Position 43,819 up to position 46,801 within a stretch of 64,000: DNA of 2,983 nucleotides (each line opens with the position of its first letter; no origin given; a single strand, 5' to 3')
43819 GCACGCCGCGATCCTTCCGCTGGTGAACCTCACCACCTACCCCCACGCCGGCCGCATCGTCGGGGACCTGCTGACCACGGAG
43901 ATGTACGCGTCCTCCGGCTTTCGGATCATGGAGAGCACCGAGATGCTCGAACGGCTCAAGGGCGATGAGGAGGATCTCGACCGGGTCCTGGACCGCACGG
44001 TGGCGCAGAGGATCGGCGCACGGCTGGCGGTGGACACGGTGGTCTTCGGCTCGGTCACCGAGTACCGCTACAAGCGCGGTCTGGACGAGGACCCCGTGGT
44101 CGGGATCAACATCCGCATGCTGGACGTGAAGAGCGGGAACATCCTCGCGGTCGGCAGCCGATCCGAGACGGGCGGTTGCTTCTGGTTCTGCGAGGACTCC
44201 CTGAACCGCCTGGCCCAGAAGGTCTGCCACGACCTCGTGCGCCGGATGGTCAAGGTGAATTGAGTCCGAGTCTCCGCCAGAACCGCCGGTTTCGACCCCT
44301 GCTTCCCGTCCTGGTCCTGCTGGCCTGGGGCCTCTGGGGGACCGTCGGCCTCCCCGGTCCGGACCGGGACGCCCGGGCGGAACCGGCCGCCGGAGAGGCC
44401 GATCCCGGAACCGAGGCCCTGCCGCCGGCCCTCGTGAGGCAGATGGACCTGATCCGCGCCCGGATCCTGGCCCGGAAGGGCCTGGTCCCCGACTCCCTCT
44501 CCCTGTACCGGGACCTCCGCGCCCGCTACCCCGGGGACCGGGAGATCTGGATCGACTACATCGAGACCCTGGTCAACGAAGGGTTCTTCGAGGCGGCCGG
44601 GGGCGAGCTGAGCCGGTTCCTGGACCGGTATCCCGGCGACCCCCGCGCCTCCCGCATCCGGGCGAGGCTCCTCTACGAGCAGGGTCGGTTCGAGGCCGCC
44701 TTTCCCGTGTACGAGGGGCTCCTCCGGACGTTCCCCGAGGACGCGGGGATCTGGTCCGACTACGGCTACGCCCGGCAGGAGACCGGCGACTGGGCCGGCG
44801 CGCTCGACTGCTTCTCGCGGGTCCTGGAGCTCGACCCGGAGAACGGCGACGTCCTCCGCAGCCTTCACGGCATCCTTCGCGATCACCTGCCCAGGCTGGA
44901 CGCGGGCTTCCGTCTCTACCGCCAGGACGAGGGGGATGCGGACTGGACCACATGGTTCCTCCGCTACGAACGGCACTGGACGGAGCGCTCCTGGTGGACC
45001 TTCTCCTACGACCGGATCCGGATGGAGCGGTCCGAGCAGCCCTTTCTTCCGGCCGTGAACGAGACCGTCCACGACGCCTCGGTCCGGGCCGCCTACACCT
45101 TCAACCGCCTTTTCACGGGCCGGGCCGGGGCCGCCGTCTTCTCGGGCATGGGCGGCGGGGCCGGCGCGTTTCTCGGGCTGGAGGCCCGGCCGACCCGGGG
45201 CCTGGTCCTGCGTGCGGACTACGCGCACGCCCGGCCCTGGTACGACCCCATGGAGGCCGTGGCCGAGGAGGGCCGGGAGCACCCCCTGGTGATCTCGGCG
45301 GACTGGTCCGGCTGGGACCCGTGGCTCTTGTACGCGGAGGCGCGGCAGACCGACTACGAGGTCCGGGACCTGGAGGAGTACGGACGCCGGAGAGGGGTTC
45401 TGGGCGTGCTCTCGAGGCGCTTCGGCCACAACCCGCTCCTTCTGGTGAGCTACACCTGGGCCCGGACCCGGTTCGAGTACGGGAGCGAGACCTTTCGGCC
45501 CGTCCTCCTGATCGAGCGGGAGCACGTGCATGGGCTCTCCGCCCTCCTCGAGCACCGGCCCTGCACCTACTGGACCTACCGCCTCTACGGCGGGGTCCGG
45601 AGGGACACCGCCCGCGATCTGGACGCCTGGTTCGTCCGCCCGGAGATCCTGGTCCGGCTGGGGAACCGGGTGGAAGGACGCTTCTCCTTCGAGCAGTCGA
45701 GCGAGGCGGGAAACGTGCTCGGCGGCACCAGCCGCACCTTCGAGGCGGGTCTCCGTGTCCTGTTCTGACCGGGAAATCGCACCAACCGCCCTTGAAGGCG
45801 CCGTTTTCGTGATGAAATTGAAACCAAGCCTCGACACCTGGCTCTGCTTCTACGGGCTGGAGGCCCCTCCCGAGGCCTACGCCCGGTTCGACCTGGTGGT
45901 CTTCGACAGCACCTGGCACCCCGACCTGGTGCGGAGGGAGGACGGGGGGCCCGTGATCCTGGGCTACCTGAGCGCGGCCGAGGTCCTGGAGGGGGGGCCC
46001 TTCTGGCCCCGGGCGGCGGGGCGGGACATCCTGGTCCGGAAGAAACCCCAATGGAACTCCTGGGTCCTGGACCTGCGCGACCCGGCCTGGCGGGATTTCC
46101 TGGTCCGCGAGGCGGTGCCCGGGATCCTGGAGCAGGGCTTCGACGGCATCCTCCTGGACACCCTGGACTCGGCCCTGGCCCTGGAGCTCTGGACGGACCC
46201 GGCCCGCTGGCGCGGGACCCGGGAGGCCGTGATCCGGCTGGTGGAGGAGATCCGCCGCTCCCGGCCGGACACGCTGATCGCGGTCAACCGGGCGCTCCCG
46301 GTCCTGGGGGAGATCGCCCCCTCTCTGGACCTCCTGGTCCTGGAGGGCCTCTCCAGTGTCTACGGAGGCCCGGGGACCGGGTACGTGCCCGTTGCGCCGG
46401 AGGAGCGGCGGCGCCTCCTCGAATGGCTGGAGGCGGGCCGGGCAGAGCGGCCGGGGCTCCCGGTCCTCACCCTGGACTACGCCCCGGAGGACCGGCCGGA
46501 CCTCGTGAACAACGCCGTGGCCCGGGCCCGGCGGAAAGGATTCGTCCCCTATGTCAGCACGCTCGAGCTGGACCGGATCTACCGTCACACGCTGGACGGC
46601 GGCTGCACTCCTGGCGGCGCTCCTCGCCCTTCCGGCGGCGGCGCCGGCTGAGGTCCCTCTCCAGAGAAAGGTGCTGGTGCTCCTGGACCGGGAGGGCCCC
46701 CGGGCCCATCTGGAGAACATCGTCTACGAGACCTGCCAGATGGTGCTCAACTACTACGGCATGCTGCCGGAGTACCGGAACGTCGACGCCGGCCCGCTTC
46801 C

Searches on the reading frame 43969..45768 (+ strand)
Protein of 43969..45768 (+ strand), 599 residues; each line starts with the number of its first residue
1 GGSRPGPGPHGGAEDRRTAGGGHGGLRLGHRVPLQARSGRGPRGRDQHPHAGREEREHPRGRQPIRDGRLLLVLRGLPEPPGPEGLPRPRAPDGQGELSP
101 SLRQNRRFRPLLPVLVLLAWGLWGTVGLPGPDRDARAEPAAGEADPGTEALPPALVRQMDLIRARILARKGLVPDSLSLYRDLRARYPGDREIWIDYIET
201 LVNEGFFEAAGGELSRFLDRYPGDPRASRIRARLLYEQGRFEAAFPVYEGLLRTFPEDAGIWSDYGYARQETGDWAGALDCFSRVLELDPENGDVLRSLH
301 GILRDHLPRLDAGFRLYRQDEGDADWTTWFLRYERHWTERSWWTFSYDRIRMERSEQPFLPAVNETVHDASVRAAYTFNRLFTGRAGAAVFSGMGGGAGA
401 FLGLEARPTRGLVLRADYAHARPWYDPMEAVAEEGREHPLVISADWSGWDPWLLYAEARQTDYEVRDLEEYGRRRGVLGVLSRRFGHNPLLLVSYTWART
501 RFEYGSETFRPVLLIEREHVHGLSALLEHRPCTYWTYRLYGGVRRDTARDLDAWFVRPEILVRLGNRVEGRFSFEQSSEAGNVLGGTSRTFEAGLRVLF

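Call 44: search_protein_families(library=pfam, proteins=[window:43969-45768:+], max_evalue=0.0001)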
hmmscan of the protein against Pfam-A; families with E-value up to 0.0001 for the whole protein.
window:43969-45768:+ (599 aa): 9 families
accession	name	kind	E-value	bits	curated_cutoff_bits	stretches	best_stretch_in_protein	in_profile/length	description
PF13428.12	TPR_14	-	2.1e-15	56.1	23.5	1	225-266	1-42/44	Tetratricopeptide repeat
PF13371.12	TPR_9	-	5.8e-14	52.3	35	1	237-296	7-66/73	Tetratricopeptide repeat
PF14559.12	TPR_19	-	1.3e-13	51.5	25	1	235-294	1-60/68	Tetratricopeptide repeat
PF13432.12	TPR_16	-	1.7e-13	51.1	32.7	1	201-259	7-65/65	Tetratricopeptide repeat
PF07719.23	TPR_2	-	1.7e-09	37.5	27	1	261-292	3-34/34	Tetratricopeptide repeat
PF13174.12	TPR_6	-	1.5e-06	28.9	26.3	0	266-291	7-32/33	Tetratricopeptide repeat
PF13414.12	TPR_11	-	2.6e-05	24.2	26.8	0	266-299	1-34/42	TPR repeat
PF00515.34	TPR_1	-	7.1e-05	22.9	27.8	0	266-292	8-34/34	Tetratricopeptide repeat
PF13424.12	TPR_12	-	7.9e-05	23.2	30.1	0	259-302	3-51/77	Tetratricopeptide repeat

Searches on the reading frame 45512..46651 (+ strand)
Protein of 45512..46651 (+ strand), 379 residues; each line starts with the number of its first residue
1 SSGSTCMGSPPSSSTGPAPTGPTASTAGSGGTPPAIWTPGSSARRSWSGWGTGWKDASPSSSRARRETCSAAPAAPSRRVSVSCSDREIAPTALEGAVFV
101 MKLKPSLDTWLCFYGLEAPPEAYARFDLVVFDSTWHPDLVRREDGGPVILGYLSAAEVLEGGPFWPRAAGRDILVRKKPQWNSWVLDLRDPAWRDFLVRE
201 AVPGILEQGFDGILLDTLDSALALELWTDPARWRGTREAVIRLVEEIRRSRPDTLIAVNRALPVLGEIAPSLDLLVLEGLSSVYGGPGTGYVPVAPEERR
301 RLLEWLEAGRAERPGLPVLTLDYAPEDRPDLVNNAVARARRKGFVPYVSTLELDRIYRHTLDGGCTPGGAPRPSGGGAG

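Call 44: search_protein_families(library=pfam, proteins=[window:45512-46651:+], max_evalue=0.0001)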
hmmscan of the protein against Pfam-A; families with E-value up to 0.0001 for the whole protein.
window:45512-46651:+ (379 aa): 1 family
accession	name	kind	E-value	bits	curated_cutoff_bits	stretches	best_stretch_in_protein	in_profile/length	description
PF03537.19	Glyco_hydro_114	-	4.8e-13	49.3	27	1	129-354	20-228/231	Glycoside-hydrolase family GH114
